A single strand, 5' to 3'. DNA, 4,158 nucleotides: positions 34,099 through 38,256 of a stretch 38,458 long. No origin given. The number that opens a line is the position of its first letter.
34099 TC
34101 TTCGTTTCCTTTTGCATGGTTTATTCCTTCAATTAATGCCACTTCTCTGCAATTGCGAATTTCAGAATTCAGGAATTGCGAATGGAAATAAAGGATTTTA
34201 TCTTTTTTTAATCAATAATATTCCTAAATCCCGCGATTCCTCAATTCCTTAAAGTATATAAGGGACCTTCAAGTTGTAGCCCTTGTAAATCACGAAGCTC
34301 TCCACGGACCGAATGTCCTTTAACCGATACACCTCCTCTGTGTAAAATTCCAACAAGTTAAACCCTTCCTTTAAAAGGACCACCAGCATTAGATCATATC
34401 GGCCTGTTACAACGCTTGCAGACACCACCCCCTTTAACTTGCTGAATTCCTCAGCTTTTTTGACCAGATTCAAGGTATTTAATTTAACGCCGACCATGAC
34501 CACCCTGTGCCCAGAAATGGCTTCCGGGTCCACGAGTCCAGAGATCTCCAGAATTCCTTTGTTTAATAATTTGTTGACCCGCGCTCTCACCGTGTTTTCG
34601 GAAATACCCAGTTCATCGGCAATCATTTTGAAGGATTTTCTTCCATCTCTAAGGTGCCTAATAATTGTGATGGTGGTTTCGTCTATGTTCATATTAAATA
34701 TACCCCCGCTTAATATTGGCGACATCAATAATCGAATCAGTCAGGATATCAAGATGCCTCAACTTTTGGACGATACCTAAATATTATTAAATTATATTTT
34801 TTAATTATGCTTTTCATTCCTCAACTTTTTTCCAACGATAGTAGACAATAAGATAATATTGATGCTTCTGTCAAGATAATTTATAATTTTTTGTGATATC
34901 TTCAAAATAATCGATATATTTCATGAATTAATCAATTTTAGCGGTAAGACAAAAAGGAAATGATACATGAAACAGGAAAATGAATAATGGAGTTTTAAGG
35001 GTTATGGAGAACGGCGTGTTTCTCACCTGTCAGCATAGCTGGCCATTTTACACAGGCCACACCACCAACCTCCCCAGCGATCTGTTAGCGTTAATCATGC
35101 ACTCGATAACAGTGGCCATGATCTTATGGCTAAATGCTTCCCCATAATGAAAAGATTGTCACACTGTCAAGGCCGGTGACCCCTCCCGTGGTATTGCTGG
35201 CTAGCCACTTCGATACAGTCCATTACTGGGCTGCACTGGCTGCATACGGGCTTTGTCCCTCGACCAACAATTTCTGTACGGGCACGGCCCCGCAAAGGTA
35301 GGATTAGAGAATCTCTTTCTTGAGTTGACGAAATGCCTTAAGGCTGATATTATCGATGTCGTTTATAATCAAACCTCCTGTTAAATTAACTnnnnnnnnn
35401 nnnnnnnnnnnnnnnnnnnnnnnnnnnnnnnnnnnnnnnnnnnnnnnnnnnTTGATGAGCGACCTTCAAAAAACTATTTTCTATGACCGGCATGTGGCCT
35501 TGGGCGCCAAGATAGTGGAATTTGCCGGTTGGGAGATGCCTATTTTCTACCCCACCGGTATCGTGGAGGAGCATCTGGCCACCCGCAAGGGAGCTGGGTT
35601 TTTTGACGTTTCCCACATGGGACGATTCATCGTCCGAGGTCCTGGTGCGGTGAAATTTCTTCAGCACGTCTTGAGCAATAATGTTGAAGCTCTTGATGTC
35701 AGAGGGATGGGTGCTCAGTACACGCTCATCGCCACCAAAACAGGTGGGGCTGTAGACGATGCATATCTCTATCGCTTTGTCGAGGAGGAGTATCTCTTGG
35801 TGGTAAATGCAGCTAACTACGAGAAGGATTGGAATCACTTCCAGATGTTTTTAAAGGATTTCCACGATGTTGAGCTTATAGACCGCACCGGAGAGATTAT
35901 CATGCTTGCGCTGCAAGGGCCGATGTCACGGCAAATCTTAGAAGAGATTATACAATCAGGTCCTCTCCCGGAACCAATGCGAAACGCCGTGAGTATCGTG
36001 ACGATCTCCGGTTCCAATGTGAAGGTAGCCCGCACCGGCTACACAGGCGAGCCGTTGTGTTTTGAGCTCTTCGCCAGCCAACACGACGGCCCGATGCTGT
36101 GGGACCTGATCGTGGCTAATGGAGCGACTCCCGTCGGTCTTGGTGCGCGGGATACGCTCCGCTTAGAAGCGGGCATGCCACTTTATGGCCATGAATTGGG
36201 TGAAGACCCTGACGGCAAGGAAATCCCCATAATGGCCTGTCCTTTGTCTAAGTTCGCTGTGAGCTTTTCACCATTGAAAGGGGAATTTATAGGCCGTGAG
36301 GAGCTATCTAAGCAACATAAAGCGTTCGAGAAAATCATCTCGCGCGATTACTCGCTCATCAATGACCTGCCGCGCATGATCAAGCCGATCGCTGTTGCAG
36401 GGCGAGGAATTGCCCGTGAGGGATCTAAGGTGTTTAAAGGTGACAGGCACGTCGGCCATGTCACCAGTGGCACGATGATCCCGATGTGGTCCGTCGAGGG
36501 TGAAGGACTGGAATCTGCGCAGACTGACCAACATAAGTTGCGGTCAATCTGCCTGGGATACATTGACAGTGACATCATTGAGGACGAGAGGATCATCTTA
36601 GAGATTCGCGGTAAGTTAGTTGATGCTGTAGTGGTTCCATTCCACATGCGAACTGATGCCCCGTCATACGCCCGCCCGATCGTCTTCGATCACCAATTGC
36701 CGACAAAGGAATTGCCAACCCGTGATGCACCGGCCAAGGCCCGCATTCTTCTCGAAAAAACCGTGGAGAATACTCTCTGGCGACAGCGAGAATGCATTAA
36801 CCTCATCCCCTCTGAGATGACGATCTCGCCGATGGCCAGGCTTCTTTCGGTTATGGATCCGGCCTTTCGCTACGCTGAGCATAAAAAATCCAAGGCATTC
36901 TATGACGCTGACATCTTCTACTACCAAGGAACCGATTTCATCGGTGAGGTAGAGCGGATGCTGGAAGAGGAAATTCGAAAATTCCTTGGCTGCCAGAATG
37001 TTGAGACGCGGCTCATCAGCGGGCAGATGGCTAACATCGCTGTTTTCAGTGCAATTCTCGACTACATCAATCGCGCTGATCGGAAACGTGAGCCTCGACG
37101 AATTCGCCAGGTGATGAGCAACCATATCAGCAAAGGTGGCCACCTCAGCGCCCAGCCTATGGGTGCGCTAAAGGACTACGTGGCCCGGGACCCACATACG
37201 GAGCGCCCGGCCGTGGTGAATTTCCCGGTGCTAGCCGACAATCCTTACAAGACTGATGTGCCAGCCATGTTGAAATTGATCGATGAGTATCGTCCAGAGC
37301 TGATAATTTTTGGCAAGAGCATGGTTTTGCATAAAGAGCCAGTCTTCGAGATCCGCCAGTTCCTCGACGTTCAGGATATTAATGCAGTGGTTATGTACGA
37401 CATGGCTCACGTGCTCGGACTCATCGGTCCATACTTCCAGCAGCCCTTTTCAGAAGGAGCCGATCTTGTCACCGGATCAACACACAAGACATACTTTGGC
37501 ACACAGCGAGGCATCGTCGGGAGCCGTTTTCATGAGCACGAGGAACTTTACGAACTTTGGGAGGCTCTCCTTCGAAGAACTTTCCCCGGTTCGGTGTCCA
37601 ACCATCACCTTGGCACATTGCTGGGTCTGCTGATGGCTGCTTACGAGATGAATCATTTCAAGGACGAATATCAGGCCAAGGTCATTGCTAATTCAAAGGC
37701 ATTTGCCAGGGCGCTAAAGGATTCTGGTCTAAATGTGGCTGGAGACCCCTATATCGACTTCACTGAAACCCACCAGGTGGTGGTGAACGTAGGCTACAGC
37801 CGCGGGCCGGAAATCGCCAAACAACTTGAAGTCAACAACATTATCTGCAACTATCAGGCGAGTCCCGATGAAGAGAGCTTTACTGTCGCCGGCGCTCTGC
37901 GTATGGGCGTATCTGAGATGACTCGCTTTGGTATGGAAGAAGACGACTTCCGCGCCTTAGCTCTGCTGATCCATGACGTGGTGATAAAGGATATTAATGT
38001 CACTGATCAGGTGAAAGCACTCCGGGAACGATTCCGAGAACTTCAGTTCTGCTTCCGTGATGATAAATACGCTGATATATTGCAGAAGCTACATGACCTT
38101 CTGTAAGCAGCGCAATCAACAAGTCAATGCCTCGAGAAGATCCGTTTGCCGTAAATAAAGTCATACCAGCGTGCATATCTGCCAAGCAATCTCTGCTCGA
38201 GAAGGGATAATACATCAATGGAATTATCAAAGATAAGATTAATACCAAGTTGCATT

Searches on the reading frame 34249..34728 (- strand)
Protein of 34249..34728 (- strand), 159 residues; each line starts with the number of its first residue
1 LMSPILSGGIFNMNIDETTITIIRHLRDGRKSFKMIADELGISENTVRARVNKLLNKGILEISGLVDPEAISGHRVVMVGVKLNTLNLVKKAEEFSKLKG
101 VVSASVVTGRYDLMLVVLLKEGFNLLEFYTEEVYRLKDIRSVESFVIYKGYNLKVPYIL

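Call 3: search_protein_families(library=pfam, proteins=[window:34249-34728:-])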
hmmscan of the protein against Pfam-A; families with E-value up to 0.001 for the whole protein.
window:34249-34728:- (159 aa): 8 families
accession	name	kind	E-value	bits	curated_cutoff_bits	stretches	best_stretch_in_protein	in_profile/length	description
PF01037.27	AsnC_trans_reg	-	3.6e-09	36.8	25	1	80-149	2-72/73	Lrp/AsnC ligand binding domain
PF13404.12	HTH_AsnC-type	-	1.2e-08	35.1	27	1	15-54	1-41/42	AsnC-type helix-turn-helix domain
PF13412.12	HTH_24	-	1.6e-08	34.4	21.9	1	16-61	2-48/48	Winged helix-turn-helix DNA-binding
PF12840.13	HTH_20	-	6.9e-05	23.2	27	1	16-61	3-49/51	Helix-turn-helix domain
PF22451.2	NirdL-like_HTH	-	0.00014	21.8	27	1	33-60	19-46/47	Siroheme decarboxylase NirDL-like HTH domain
PF00196.25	GerE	-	0.00014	21.8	23.5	1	24-57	12-44/57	Bacterial regulatory proteins, luxR family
PF13542.12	HTH_Tnp_ISL3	-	0.00058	19.7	27.4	1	21-53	19-49/51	Helix-turn-helix domain of transposase family ISL3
PF13730.12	HTH_36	-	0.00097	19.3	25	0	21-60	13-55/55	Helix-turn-helix domain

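Call 4: search_protein_families(library=ncbifam, proteins=[window:34249-34728:-])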
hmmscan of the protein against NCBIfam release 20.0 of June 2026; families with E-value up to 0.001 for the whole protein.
window:34249-34728:- (159 aa): 9 families
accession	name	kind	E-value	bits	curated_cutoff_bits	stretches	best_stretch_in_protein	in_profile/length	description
NF053758.1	ChrTpTrnRegChrS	equivalog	6.8e-15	55.2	250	1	12-153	9-152/158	chromate efflux transcriptional regulator ChrS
NF040947.1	trans_reg_LysM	equivalog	1.5e-13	50.7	180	1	15-143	1-128/136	HTH-type transcriptional regulator LysM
NF041395.1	TranRegLrpA1_Halo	equivalog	1.6e-11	44.4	250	1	13-142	1-132/142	HTH-type transcriptional regulator LrpA1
NF040820.1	trans_reg_LrpA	equivalog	3.4e-11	43.2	250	1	15-146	2-135/141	HTH-type transcriptional regulator LrpA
NF008384.0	PRK11179.1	equivalog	1e-09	38.4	227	1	13-146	5-141/153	transcriptional regulator AsnC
NF041396.1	TranRegLrp_Halo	equivalog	2.4e-09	37.2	190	1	14-119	5-109/149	HTH-type transcriptional regulator Lrp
TIGR01884.1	cas_HTH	subfamily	2.2e-07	30.5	60.2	1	10-61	135-187/202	CRISPR-associated CARF protein Csa3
NF040708.3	Siroheme_Dcarb_AhbA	equivalog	2.2e-06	27.5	140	1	30-155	16-140/144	siroheme decarboxylase subunit alpha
NF008370.0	PRK11169.1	equivalog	0.00054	19.7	233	1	14-147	11-149/164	leucine-responsive transcriptional regulator Lrp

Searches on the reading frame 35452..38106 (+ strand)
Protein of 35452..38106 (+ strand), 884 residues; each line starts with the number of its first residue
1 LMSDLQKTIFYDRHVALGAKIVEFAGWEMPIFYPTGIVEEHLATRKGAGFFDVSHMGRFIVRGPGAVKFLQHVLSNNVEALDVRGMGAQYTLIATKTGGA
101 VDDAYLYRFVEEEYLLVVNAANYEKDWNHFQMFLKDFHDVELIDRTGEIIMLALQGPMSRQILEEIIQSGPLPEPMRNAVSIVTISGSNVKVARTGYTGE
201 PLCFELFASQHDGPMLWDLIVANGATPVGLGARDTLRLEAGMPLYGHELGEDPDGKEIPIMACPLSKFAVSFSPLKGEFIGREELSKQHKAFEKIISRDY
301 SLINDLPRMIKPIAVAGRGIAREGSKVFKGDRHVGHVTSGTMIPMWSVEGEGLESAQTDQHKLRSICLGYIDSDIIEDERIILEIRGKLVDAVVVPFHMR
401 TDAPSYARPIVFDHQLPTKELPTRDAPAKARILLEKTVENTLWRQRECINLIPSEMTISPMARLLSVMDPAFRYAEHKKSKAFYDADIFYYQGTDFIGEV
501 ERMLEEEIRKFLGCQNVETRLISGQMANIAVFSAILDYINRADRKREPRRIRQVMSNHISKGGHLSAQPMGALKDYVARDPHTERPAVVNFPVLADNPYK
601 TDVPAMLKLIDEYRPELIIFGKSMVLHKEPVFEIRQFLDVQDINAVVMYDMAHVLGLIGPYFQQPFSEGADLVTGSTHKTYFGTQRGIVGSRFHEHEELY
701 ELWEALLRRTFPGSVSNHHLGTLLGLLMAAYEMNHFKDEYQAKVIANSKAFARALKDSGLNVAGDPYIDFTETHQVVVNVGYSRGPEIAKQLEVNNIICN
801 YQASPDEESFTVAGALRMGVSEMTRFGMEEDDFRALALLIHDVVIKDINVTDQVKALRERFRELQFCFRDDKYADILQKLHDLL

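Call 11: search_protein_families(library=pfam, proteins=[window:35452-38106:+])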
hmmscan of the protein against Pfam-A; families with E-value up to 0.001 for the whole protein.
window:35452-38106:+ (884 aa): 3 families
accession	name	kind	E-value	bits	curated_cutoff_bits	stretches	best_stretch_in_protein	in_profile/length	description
PF01571.26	GCV_T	-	8.7e-73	245.1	25.6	1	10-252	1-244/255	Aminomethyltransferase folate-binding domain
PF00464.25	SHMT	-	4e-35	121.6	27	1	437-838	11-397/399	Serine hydroxymethyltransferase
PF08669.17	GCV_T_C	-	4e-08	33.5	25.9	0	318-342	12-36/80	Glycine cleavage T-protein C-terminal barrel domain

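Call 60: search_protein_families(library=ncbifam, proteins=[window:35452-38106:+], max_evalue=0.00001)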
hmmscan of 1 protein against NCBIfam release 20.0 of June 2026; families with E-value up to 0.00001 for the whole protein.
window:35452-38106:+ (884 aa): 10 families
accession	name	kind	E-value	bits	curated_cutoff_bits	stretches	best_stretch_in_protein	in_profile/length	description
NF001567.0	PRK00389.1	subfamily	4e-92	308.9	300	1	4-397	2-350/359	glycine cleavage system aminomethyltransferase GcvT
TIGR00528.1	gcvT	equivalog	2.1e-75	253.9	235.85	1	5-347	1-322/362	glycine cleavage system aminomethyltransferase GcvT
NF000586.1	PRK00011.1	subfamily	8e-71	238.9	335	1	435-864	5-397/404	serine hydroxymethyltransferase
NF010093.0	PRK13579.1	equivalog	1.3e-62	211.8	459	1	3-396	7-360/371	glycine cleavage system aminomethyltransferase GcvT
NF053776.1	TmaoDeMthMsil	equivalog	8.4e-41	140.3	1100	1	6-345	386-711/763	trimethylamine N-oxide demethylase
TIGR04506.1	F_threo_transal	equivalog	5.6e-35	121.2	650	1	444-872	16-412/609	fluorothreonine transaldolase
TIGR01372.1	soxA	subfamily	1.6e-28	99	1164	1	7-342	609-944/996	sarcosine oxidase subunit alpha family protein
NF010094.0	PRK13580.1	equivalog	1.3e-17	63.6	735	1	436-846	41-447/496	glycine hydroxymethyltransferase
NF047633.1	SyrngDmethDesA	equivalog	4.3e-09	35.4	800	1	39-225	38-228/453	syringate O-demethylase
NF047885.1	VanMgalDeMLigM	equivalog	1.2e-08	34.4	580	1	39-224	37-228/461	vanillate/3-O-methylgallate O-demethylase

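Call 61: find_homologous_proteins(query=window:35452-38106:+, max_evalue=1e-20)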
Query window:35452-38106:+ (884 aa): 7878 proteins with E <= 1e-20 among 8000 candidates; the best 120 are listed.
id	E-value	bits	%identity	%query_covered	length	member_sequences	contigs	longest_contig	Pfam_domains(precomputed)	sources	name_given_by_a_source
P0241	0.0e+0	2028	100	100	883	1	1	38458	PF01571.27,PF00464.26,PF08669.18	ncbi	-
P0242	0.0e+0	1866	91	100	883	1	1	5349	PF01571.27,PF00464.26,PF08669.18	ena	-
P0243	0.0e+0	1750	84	100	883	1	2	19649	PF01571.27,PF00464.26,PF08669.18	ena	-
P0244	0.0e+0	1716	83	100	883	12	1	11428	PF01571.27,PF00464.26,PF08669.18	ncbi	-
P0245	0.0e+0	1713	83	100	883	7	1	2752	PF01571.27,PF00464.26,PF08669.18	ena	-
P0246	0.0e+0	1711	83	100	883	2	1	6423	PF01571.27,PF00464.26,PF08669.18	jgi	-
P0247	0.0e+0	1711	83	100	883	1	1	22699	PF01571.27,PF00464.26,PF08669.18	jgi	-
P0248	0.0e+0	1711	83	100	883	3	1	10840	PF01571.27,PF00464.26,PF08669.18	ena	-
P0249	0.0e+0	1708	83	100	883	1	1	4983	PF01571.27,PF00464.26,PF08669.18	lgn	-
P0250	0.0e+0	1707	83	100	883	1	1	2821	PF01571.27,PF00464.26,PF08669.18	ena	-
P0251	0.0e+0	1706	82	100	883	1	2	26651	PF01571.27,PF00464.26,PF08669.18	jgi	jgi:aminomethyltransferase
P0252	0.0e+0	1702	82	100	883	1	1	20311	PF01571.27,PF00464.26,PF08669.18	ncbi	-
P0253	0.0e+0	1701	82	100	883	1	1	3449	PF01571.27,PF00464.26,PF08669.18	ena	-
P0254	0.0e+0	1700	82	100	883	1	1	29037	PF01571.27,PF00464.26,PF08669.18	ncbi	-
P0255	0.0e+0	1698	82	100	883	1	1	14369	PF01571.27,PF00464.26,PF08669.18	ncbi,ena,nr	ncbi:MAG: glycine cleavage system aminomethyltransferase GcvT [Desulfobacterales bacterium]|nr:glyci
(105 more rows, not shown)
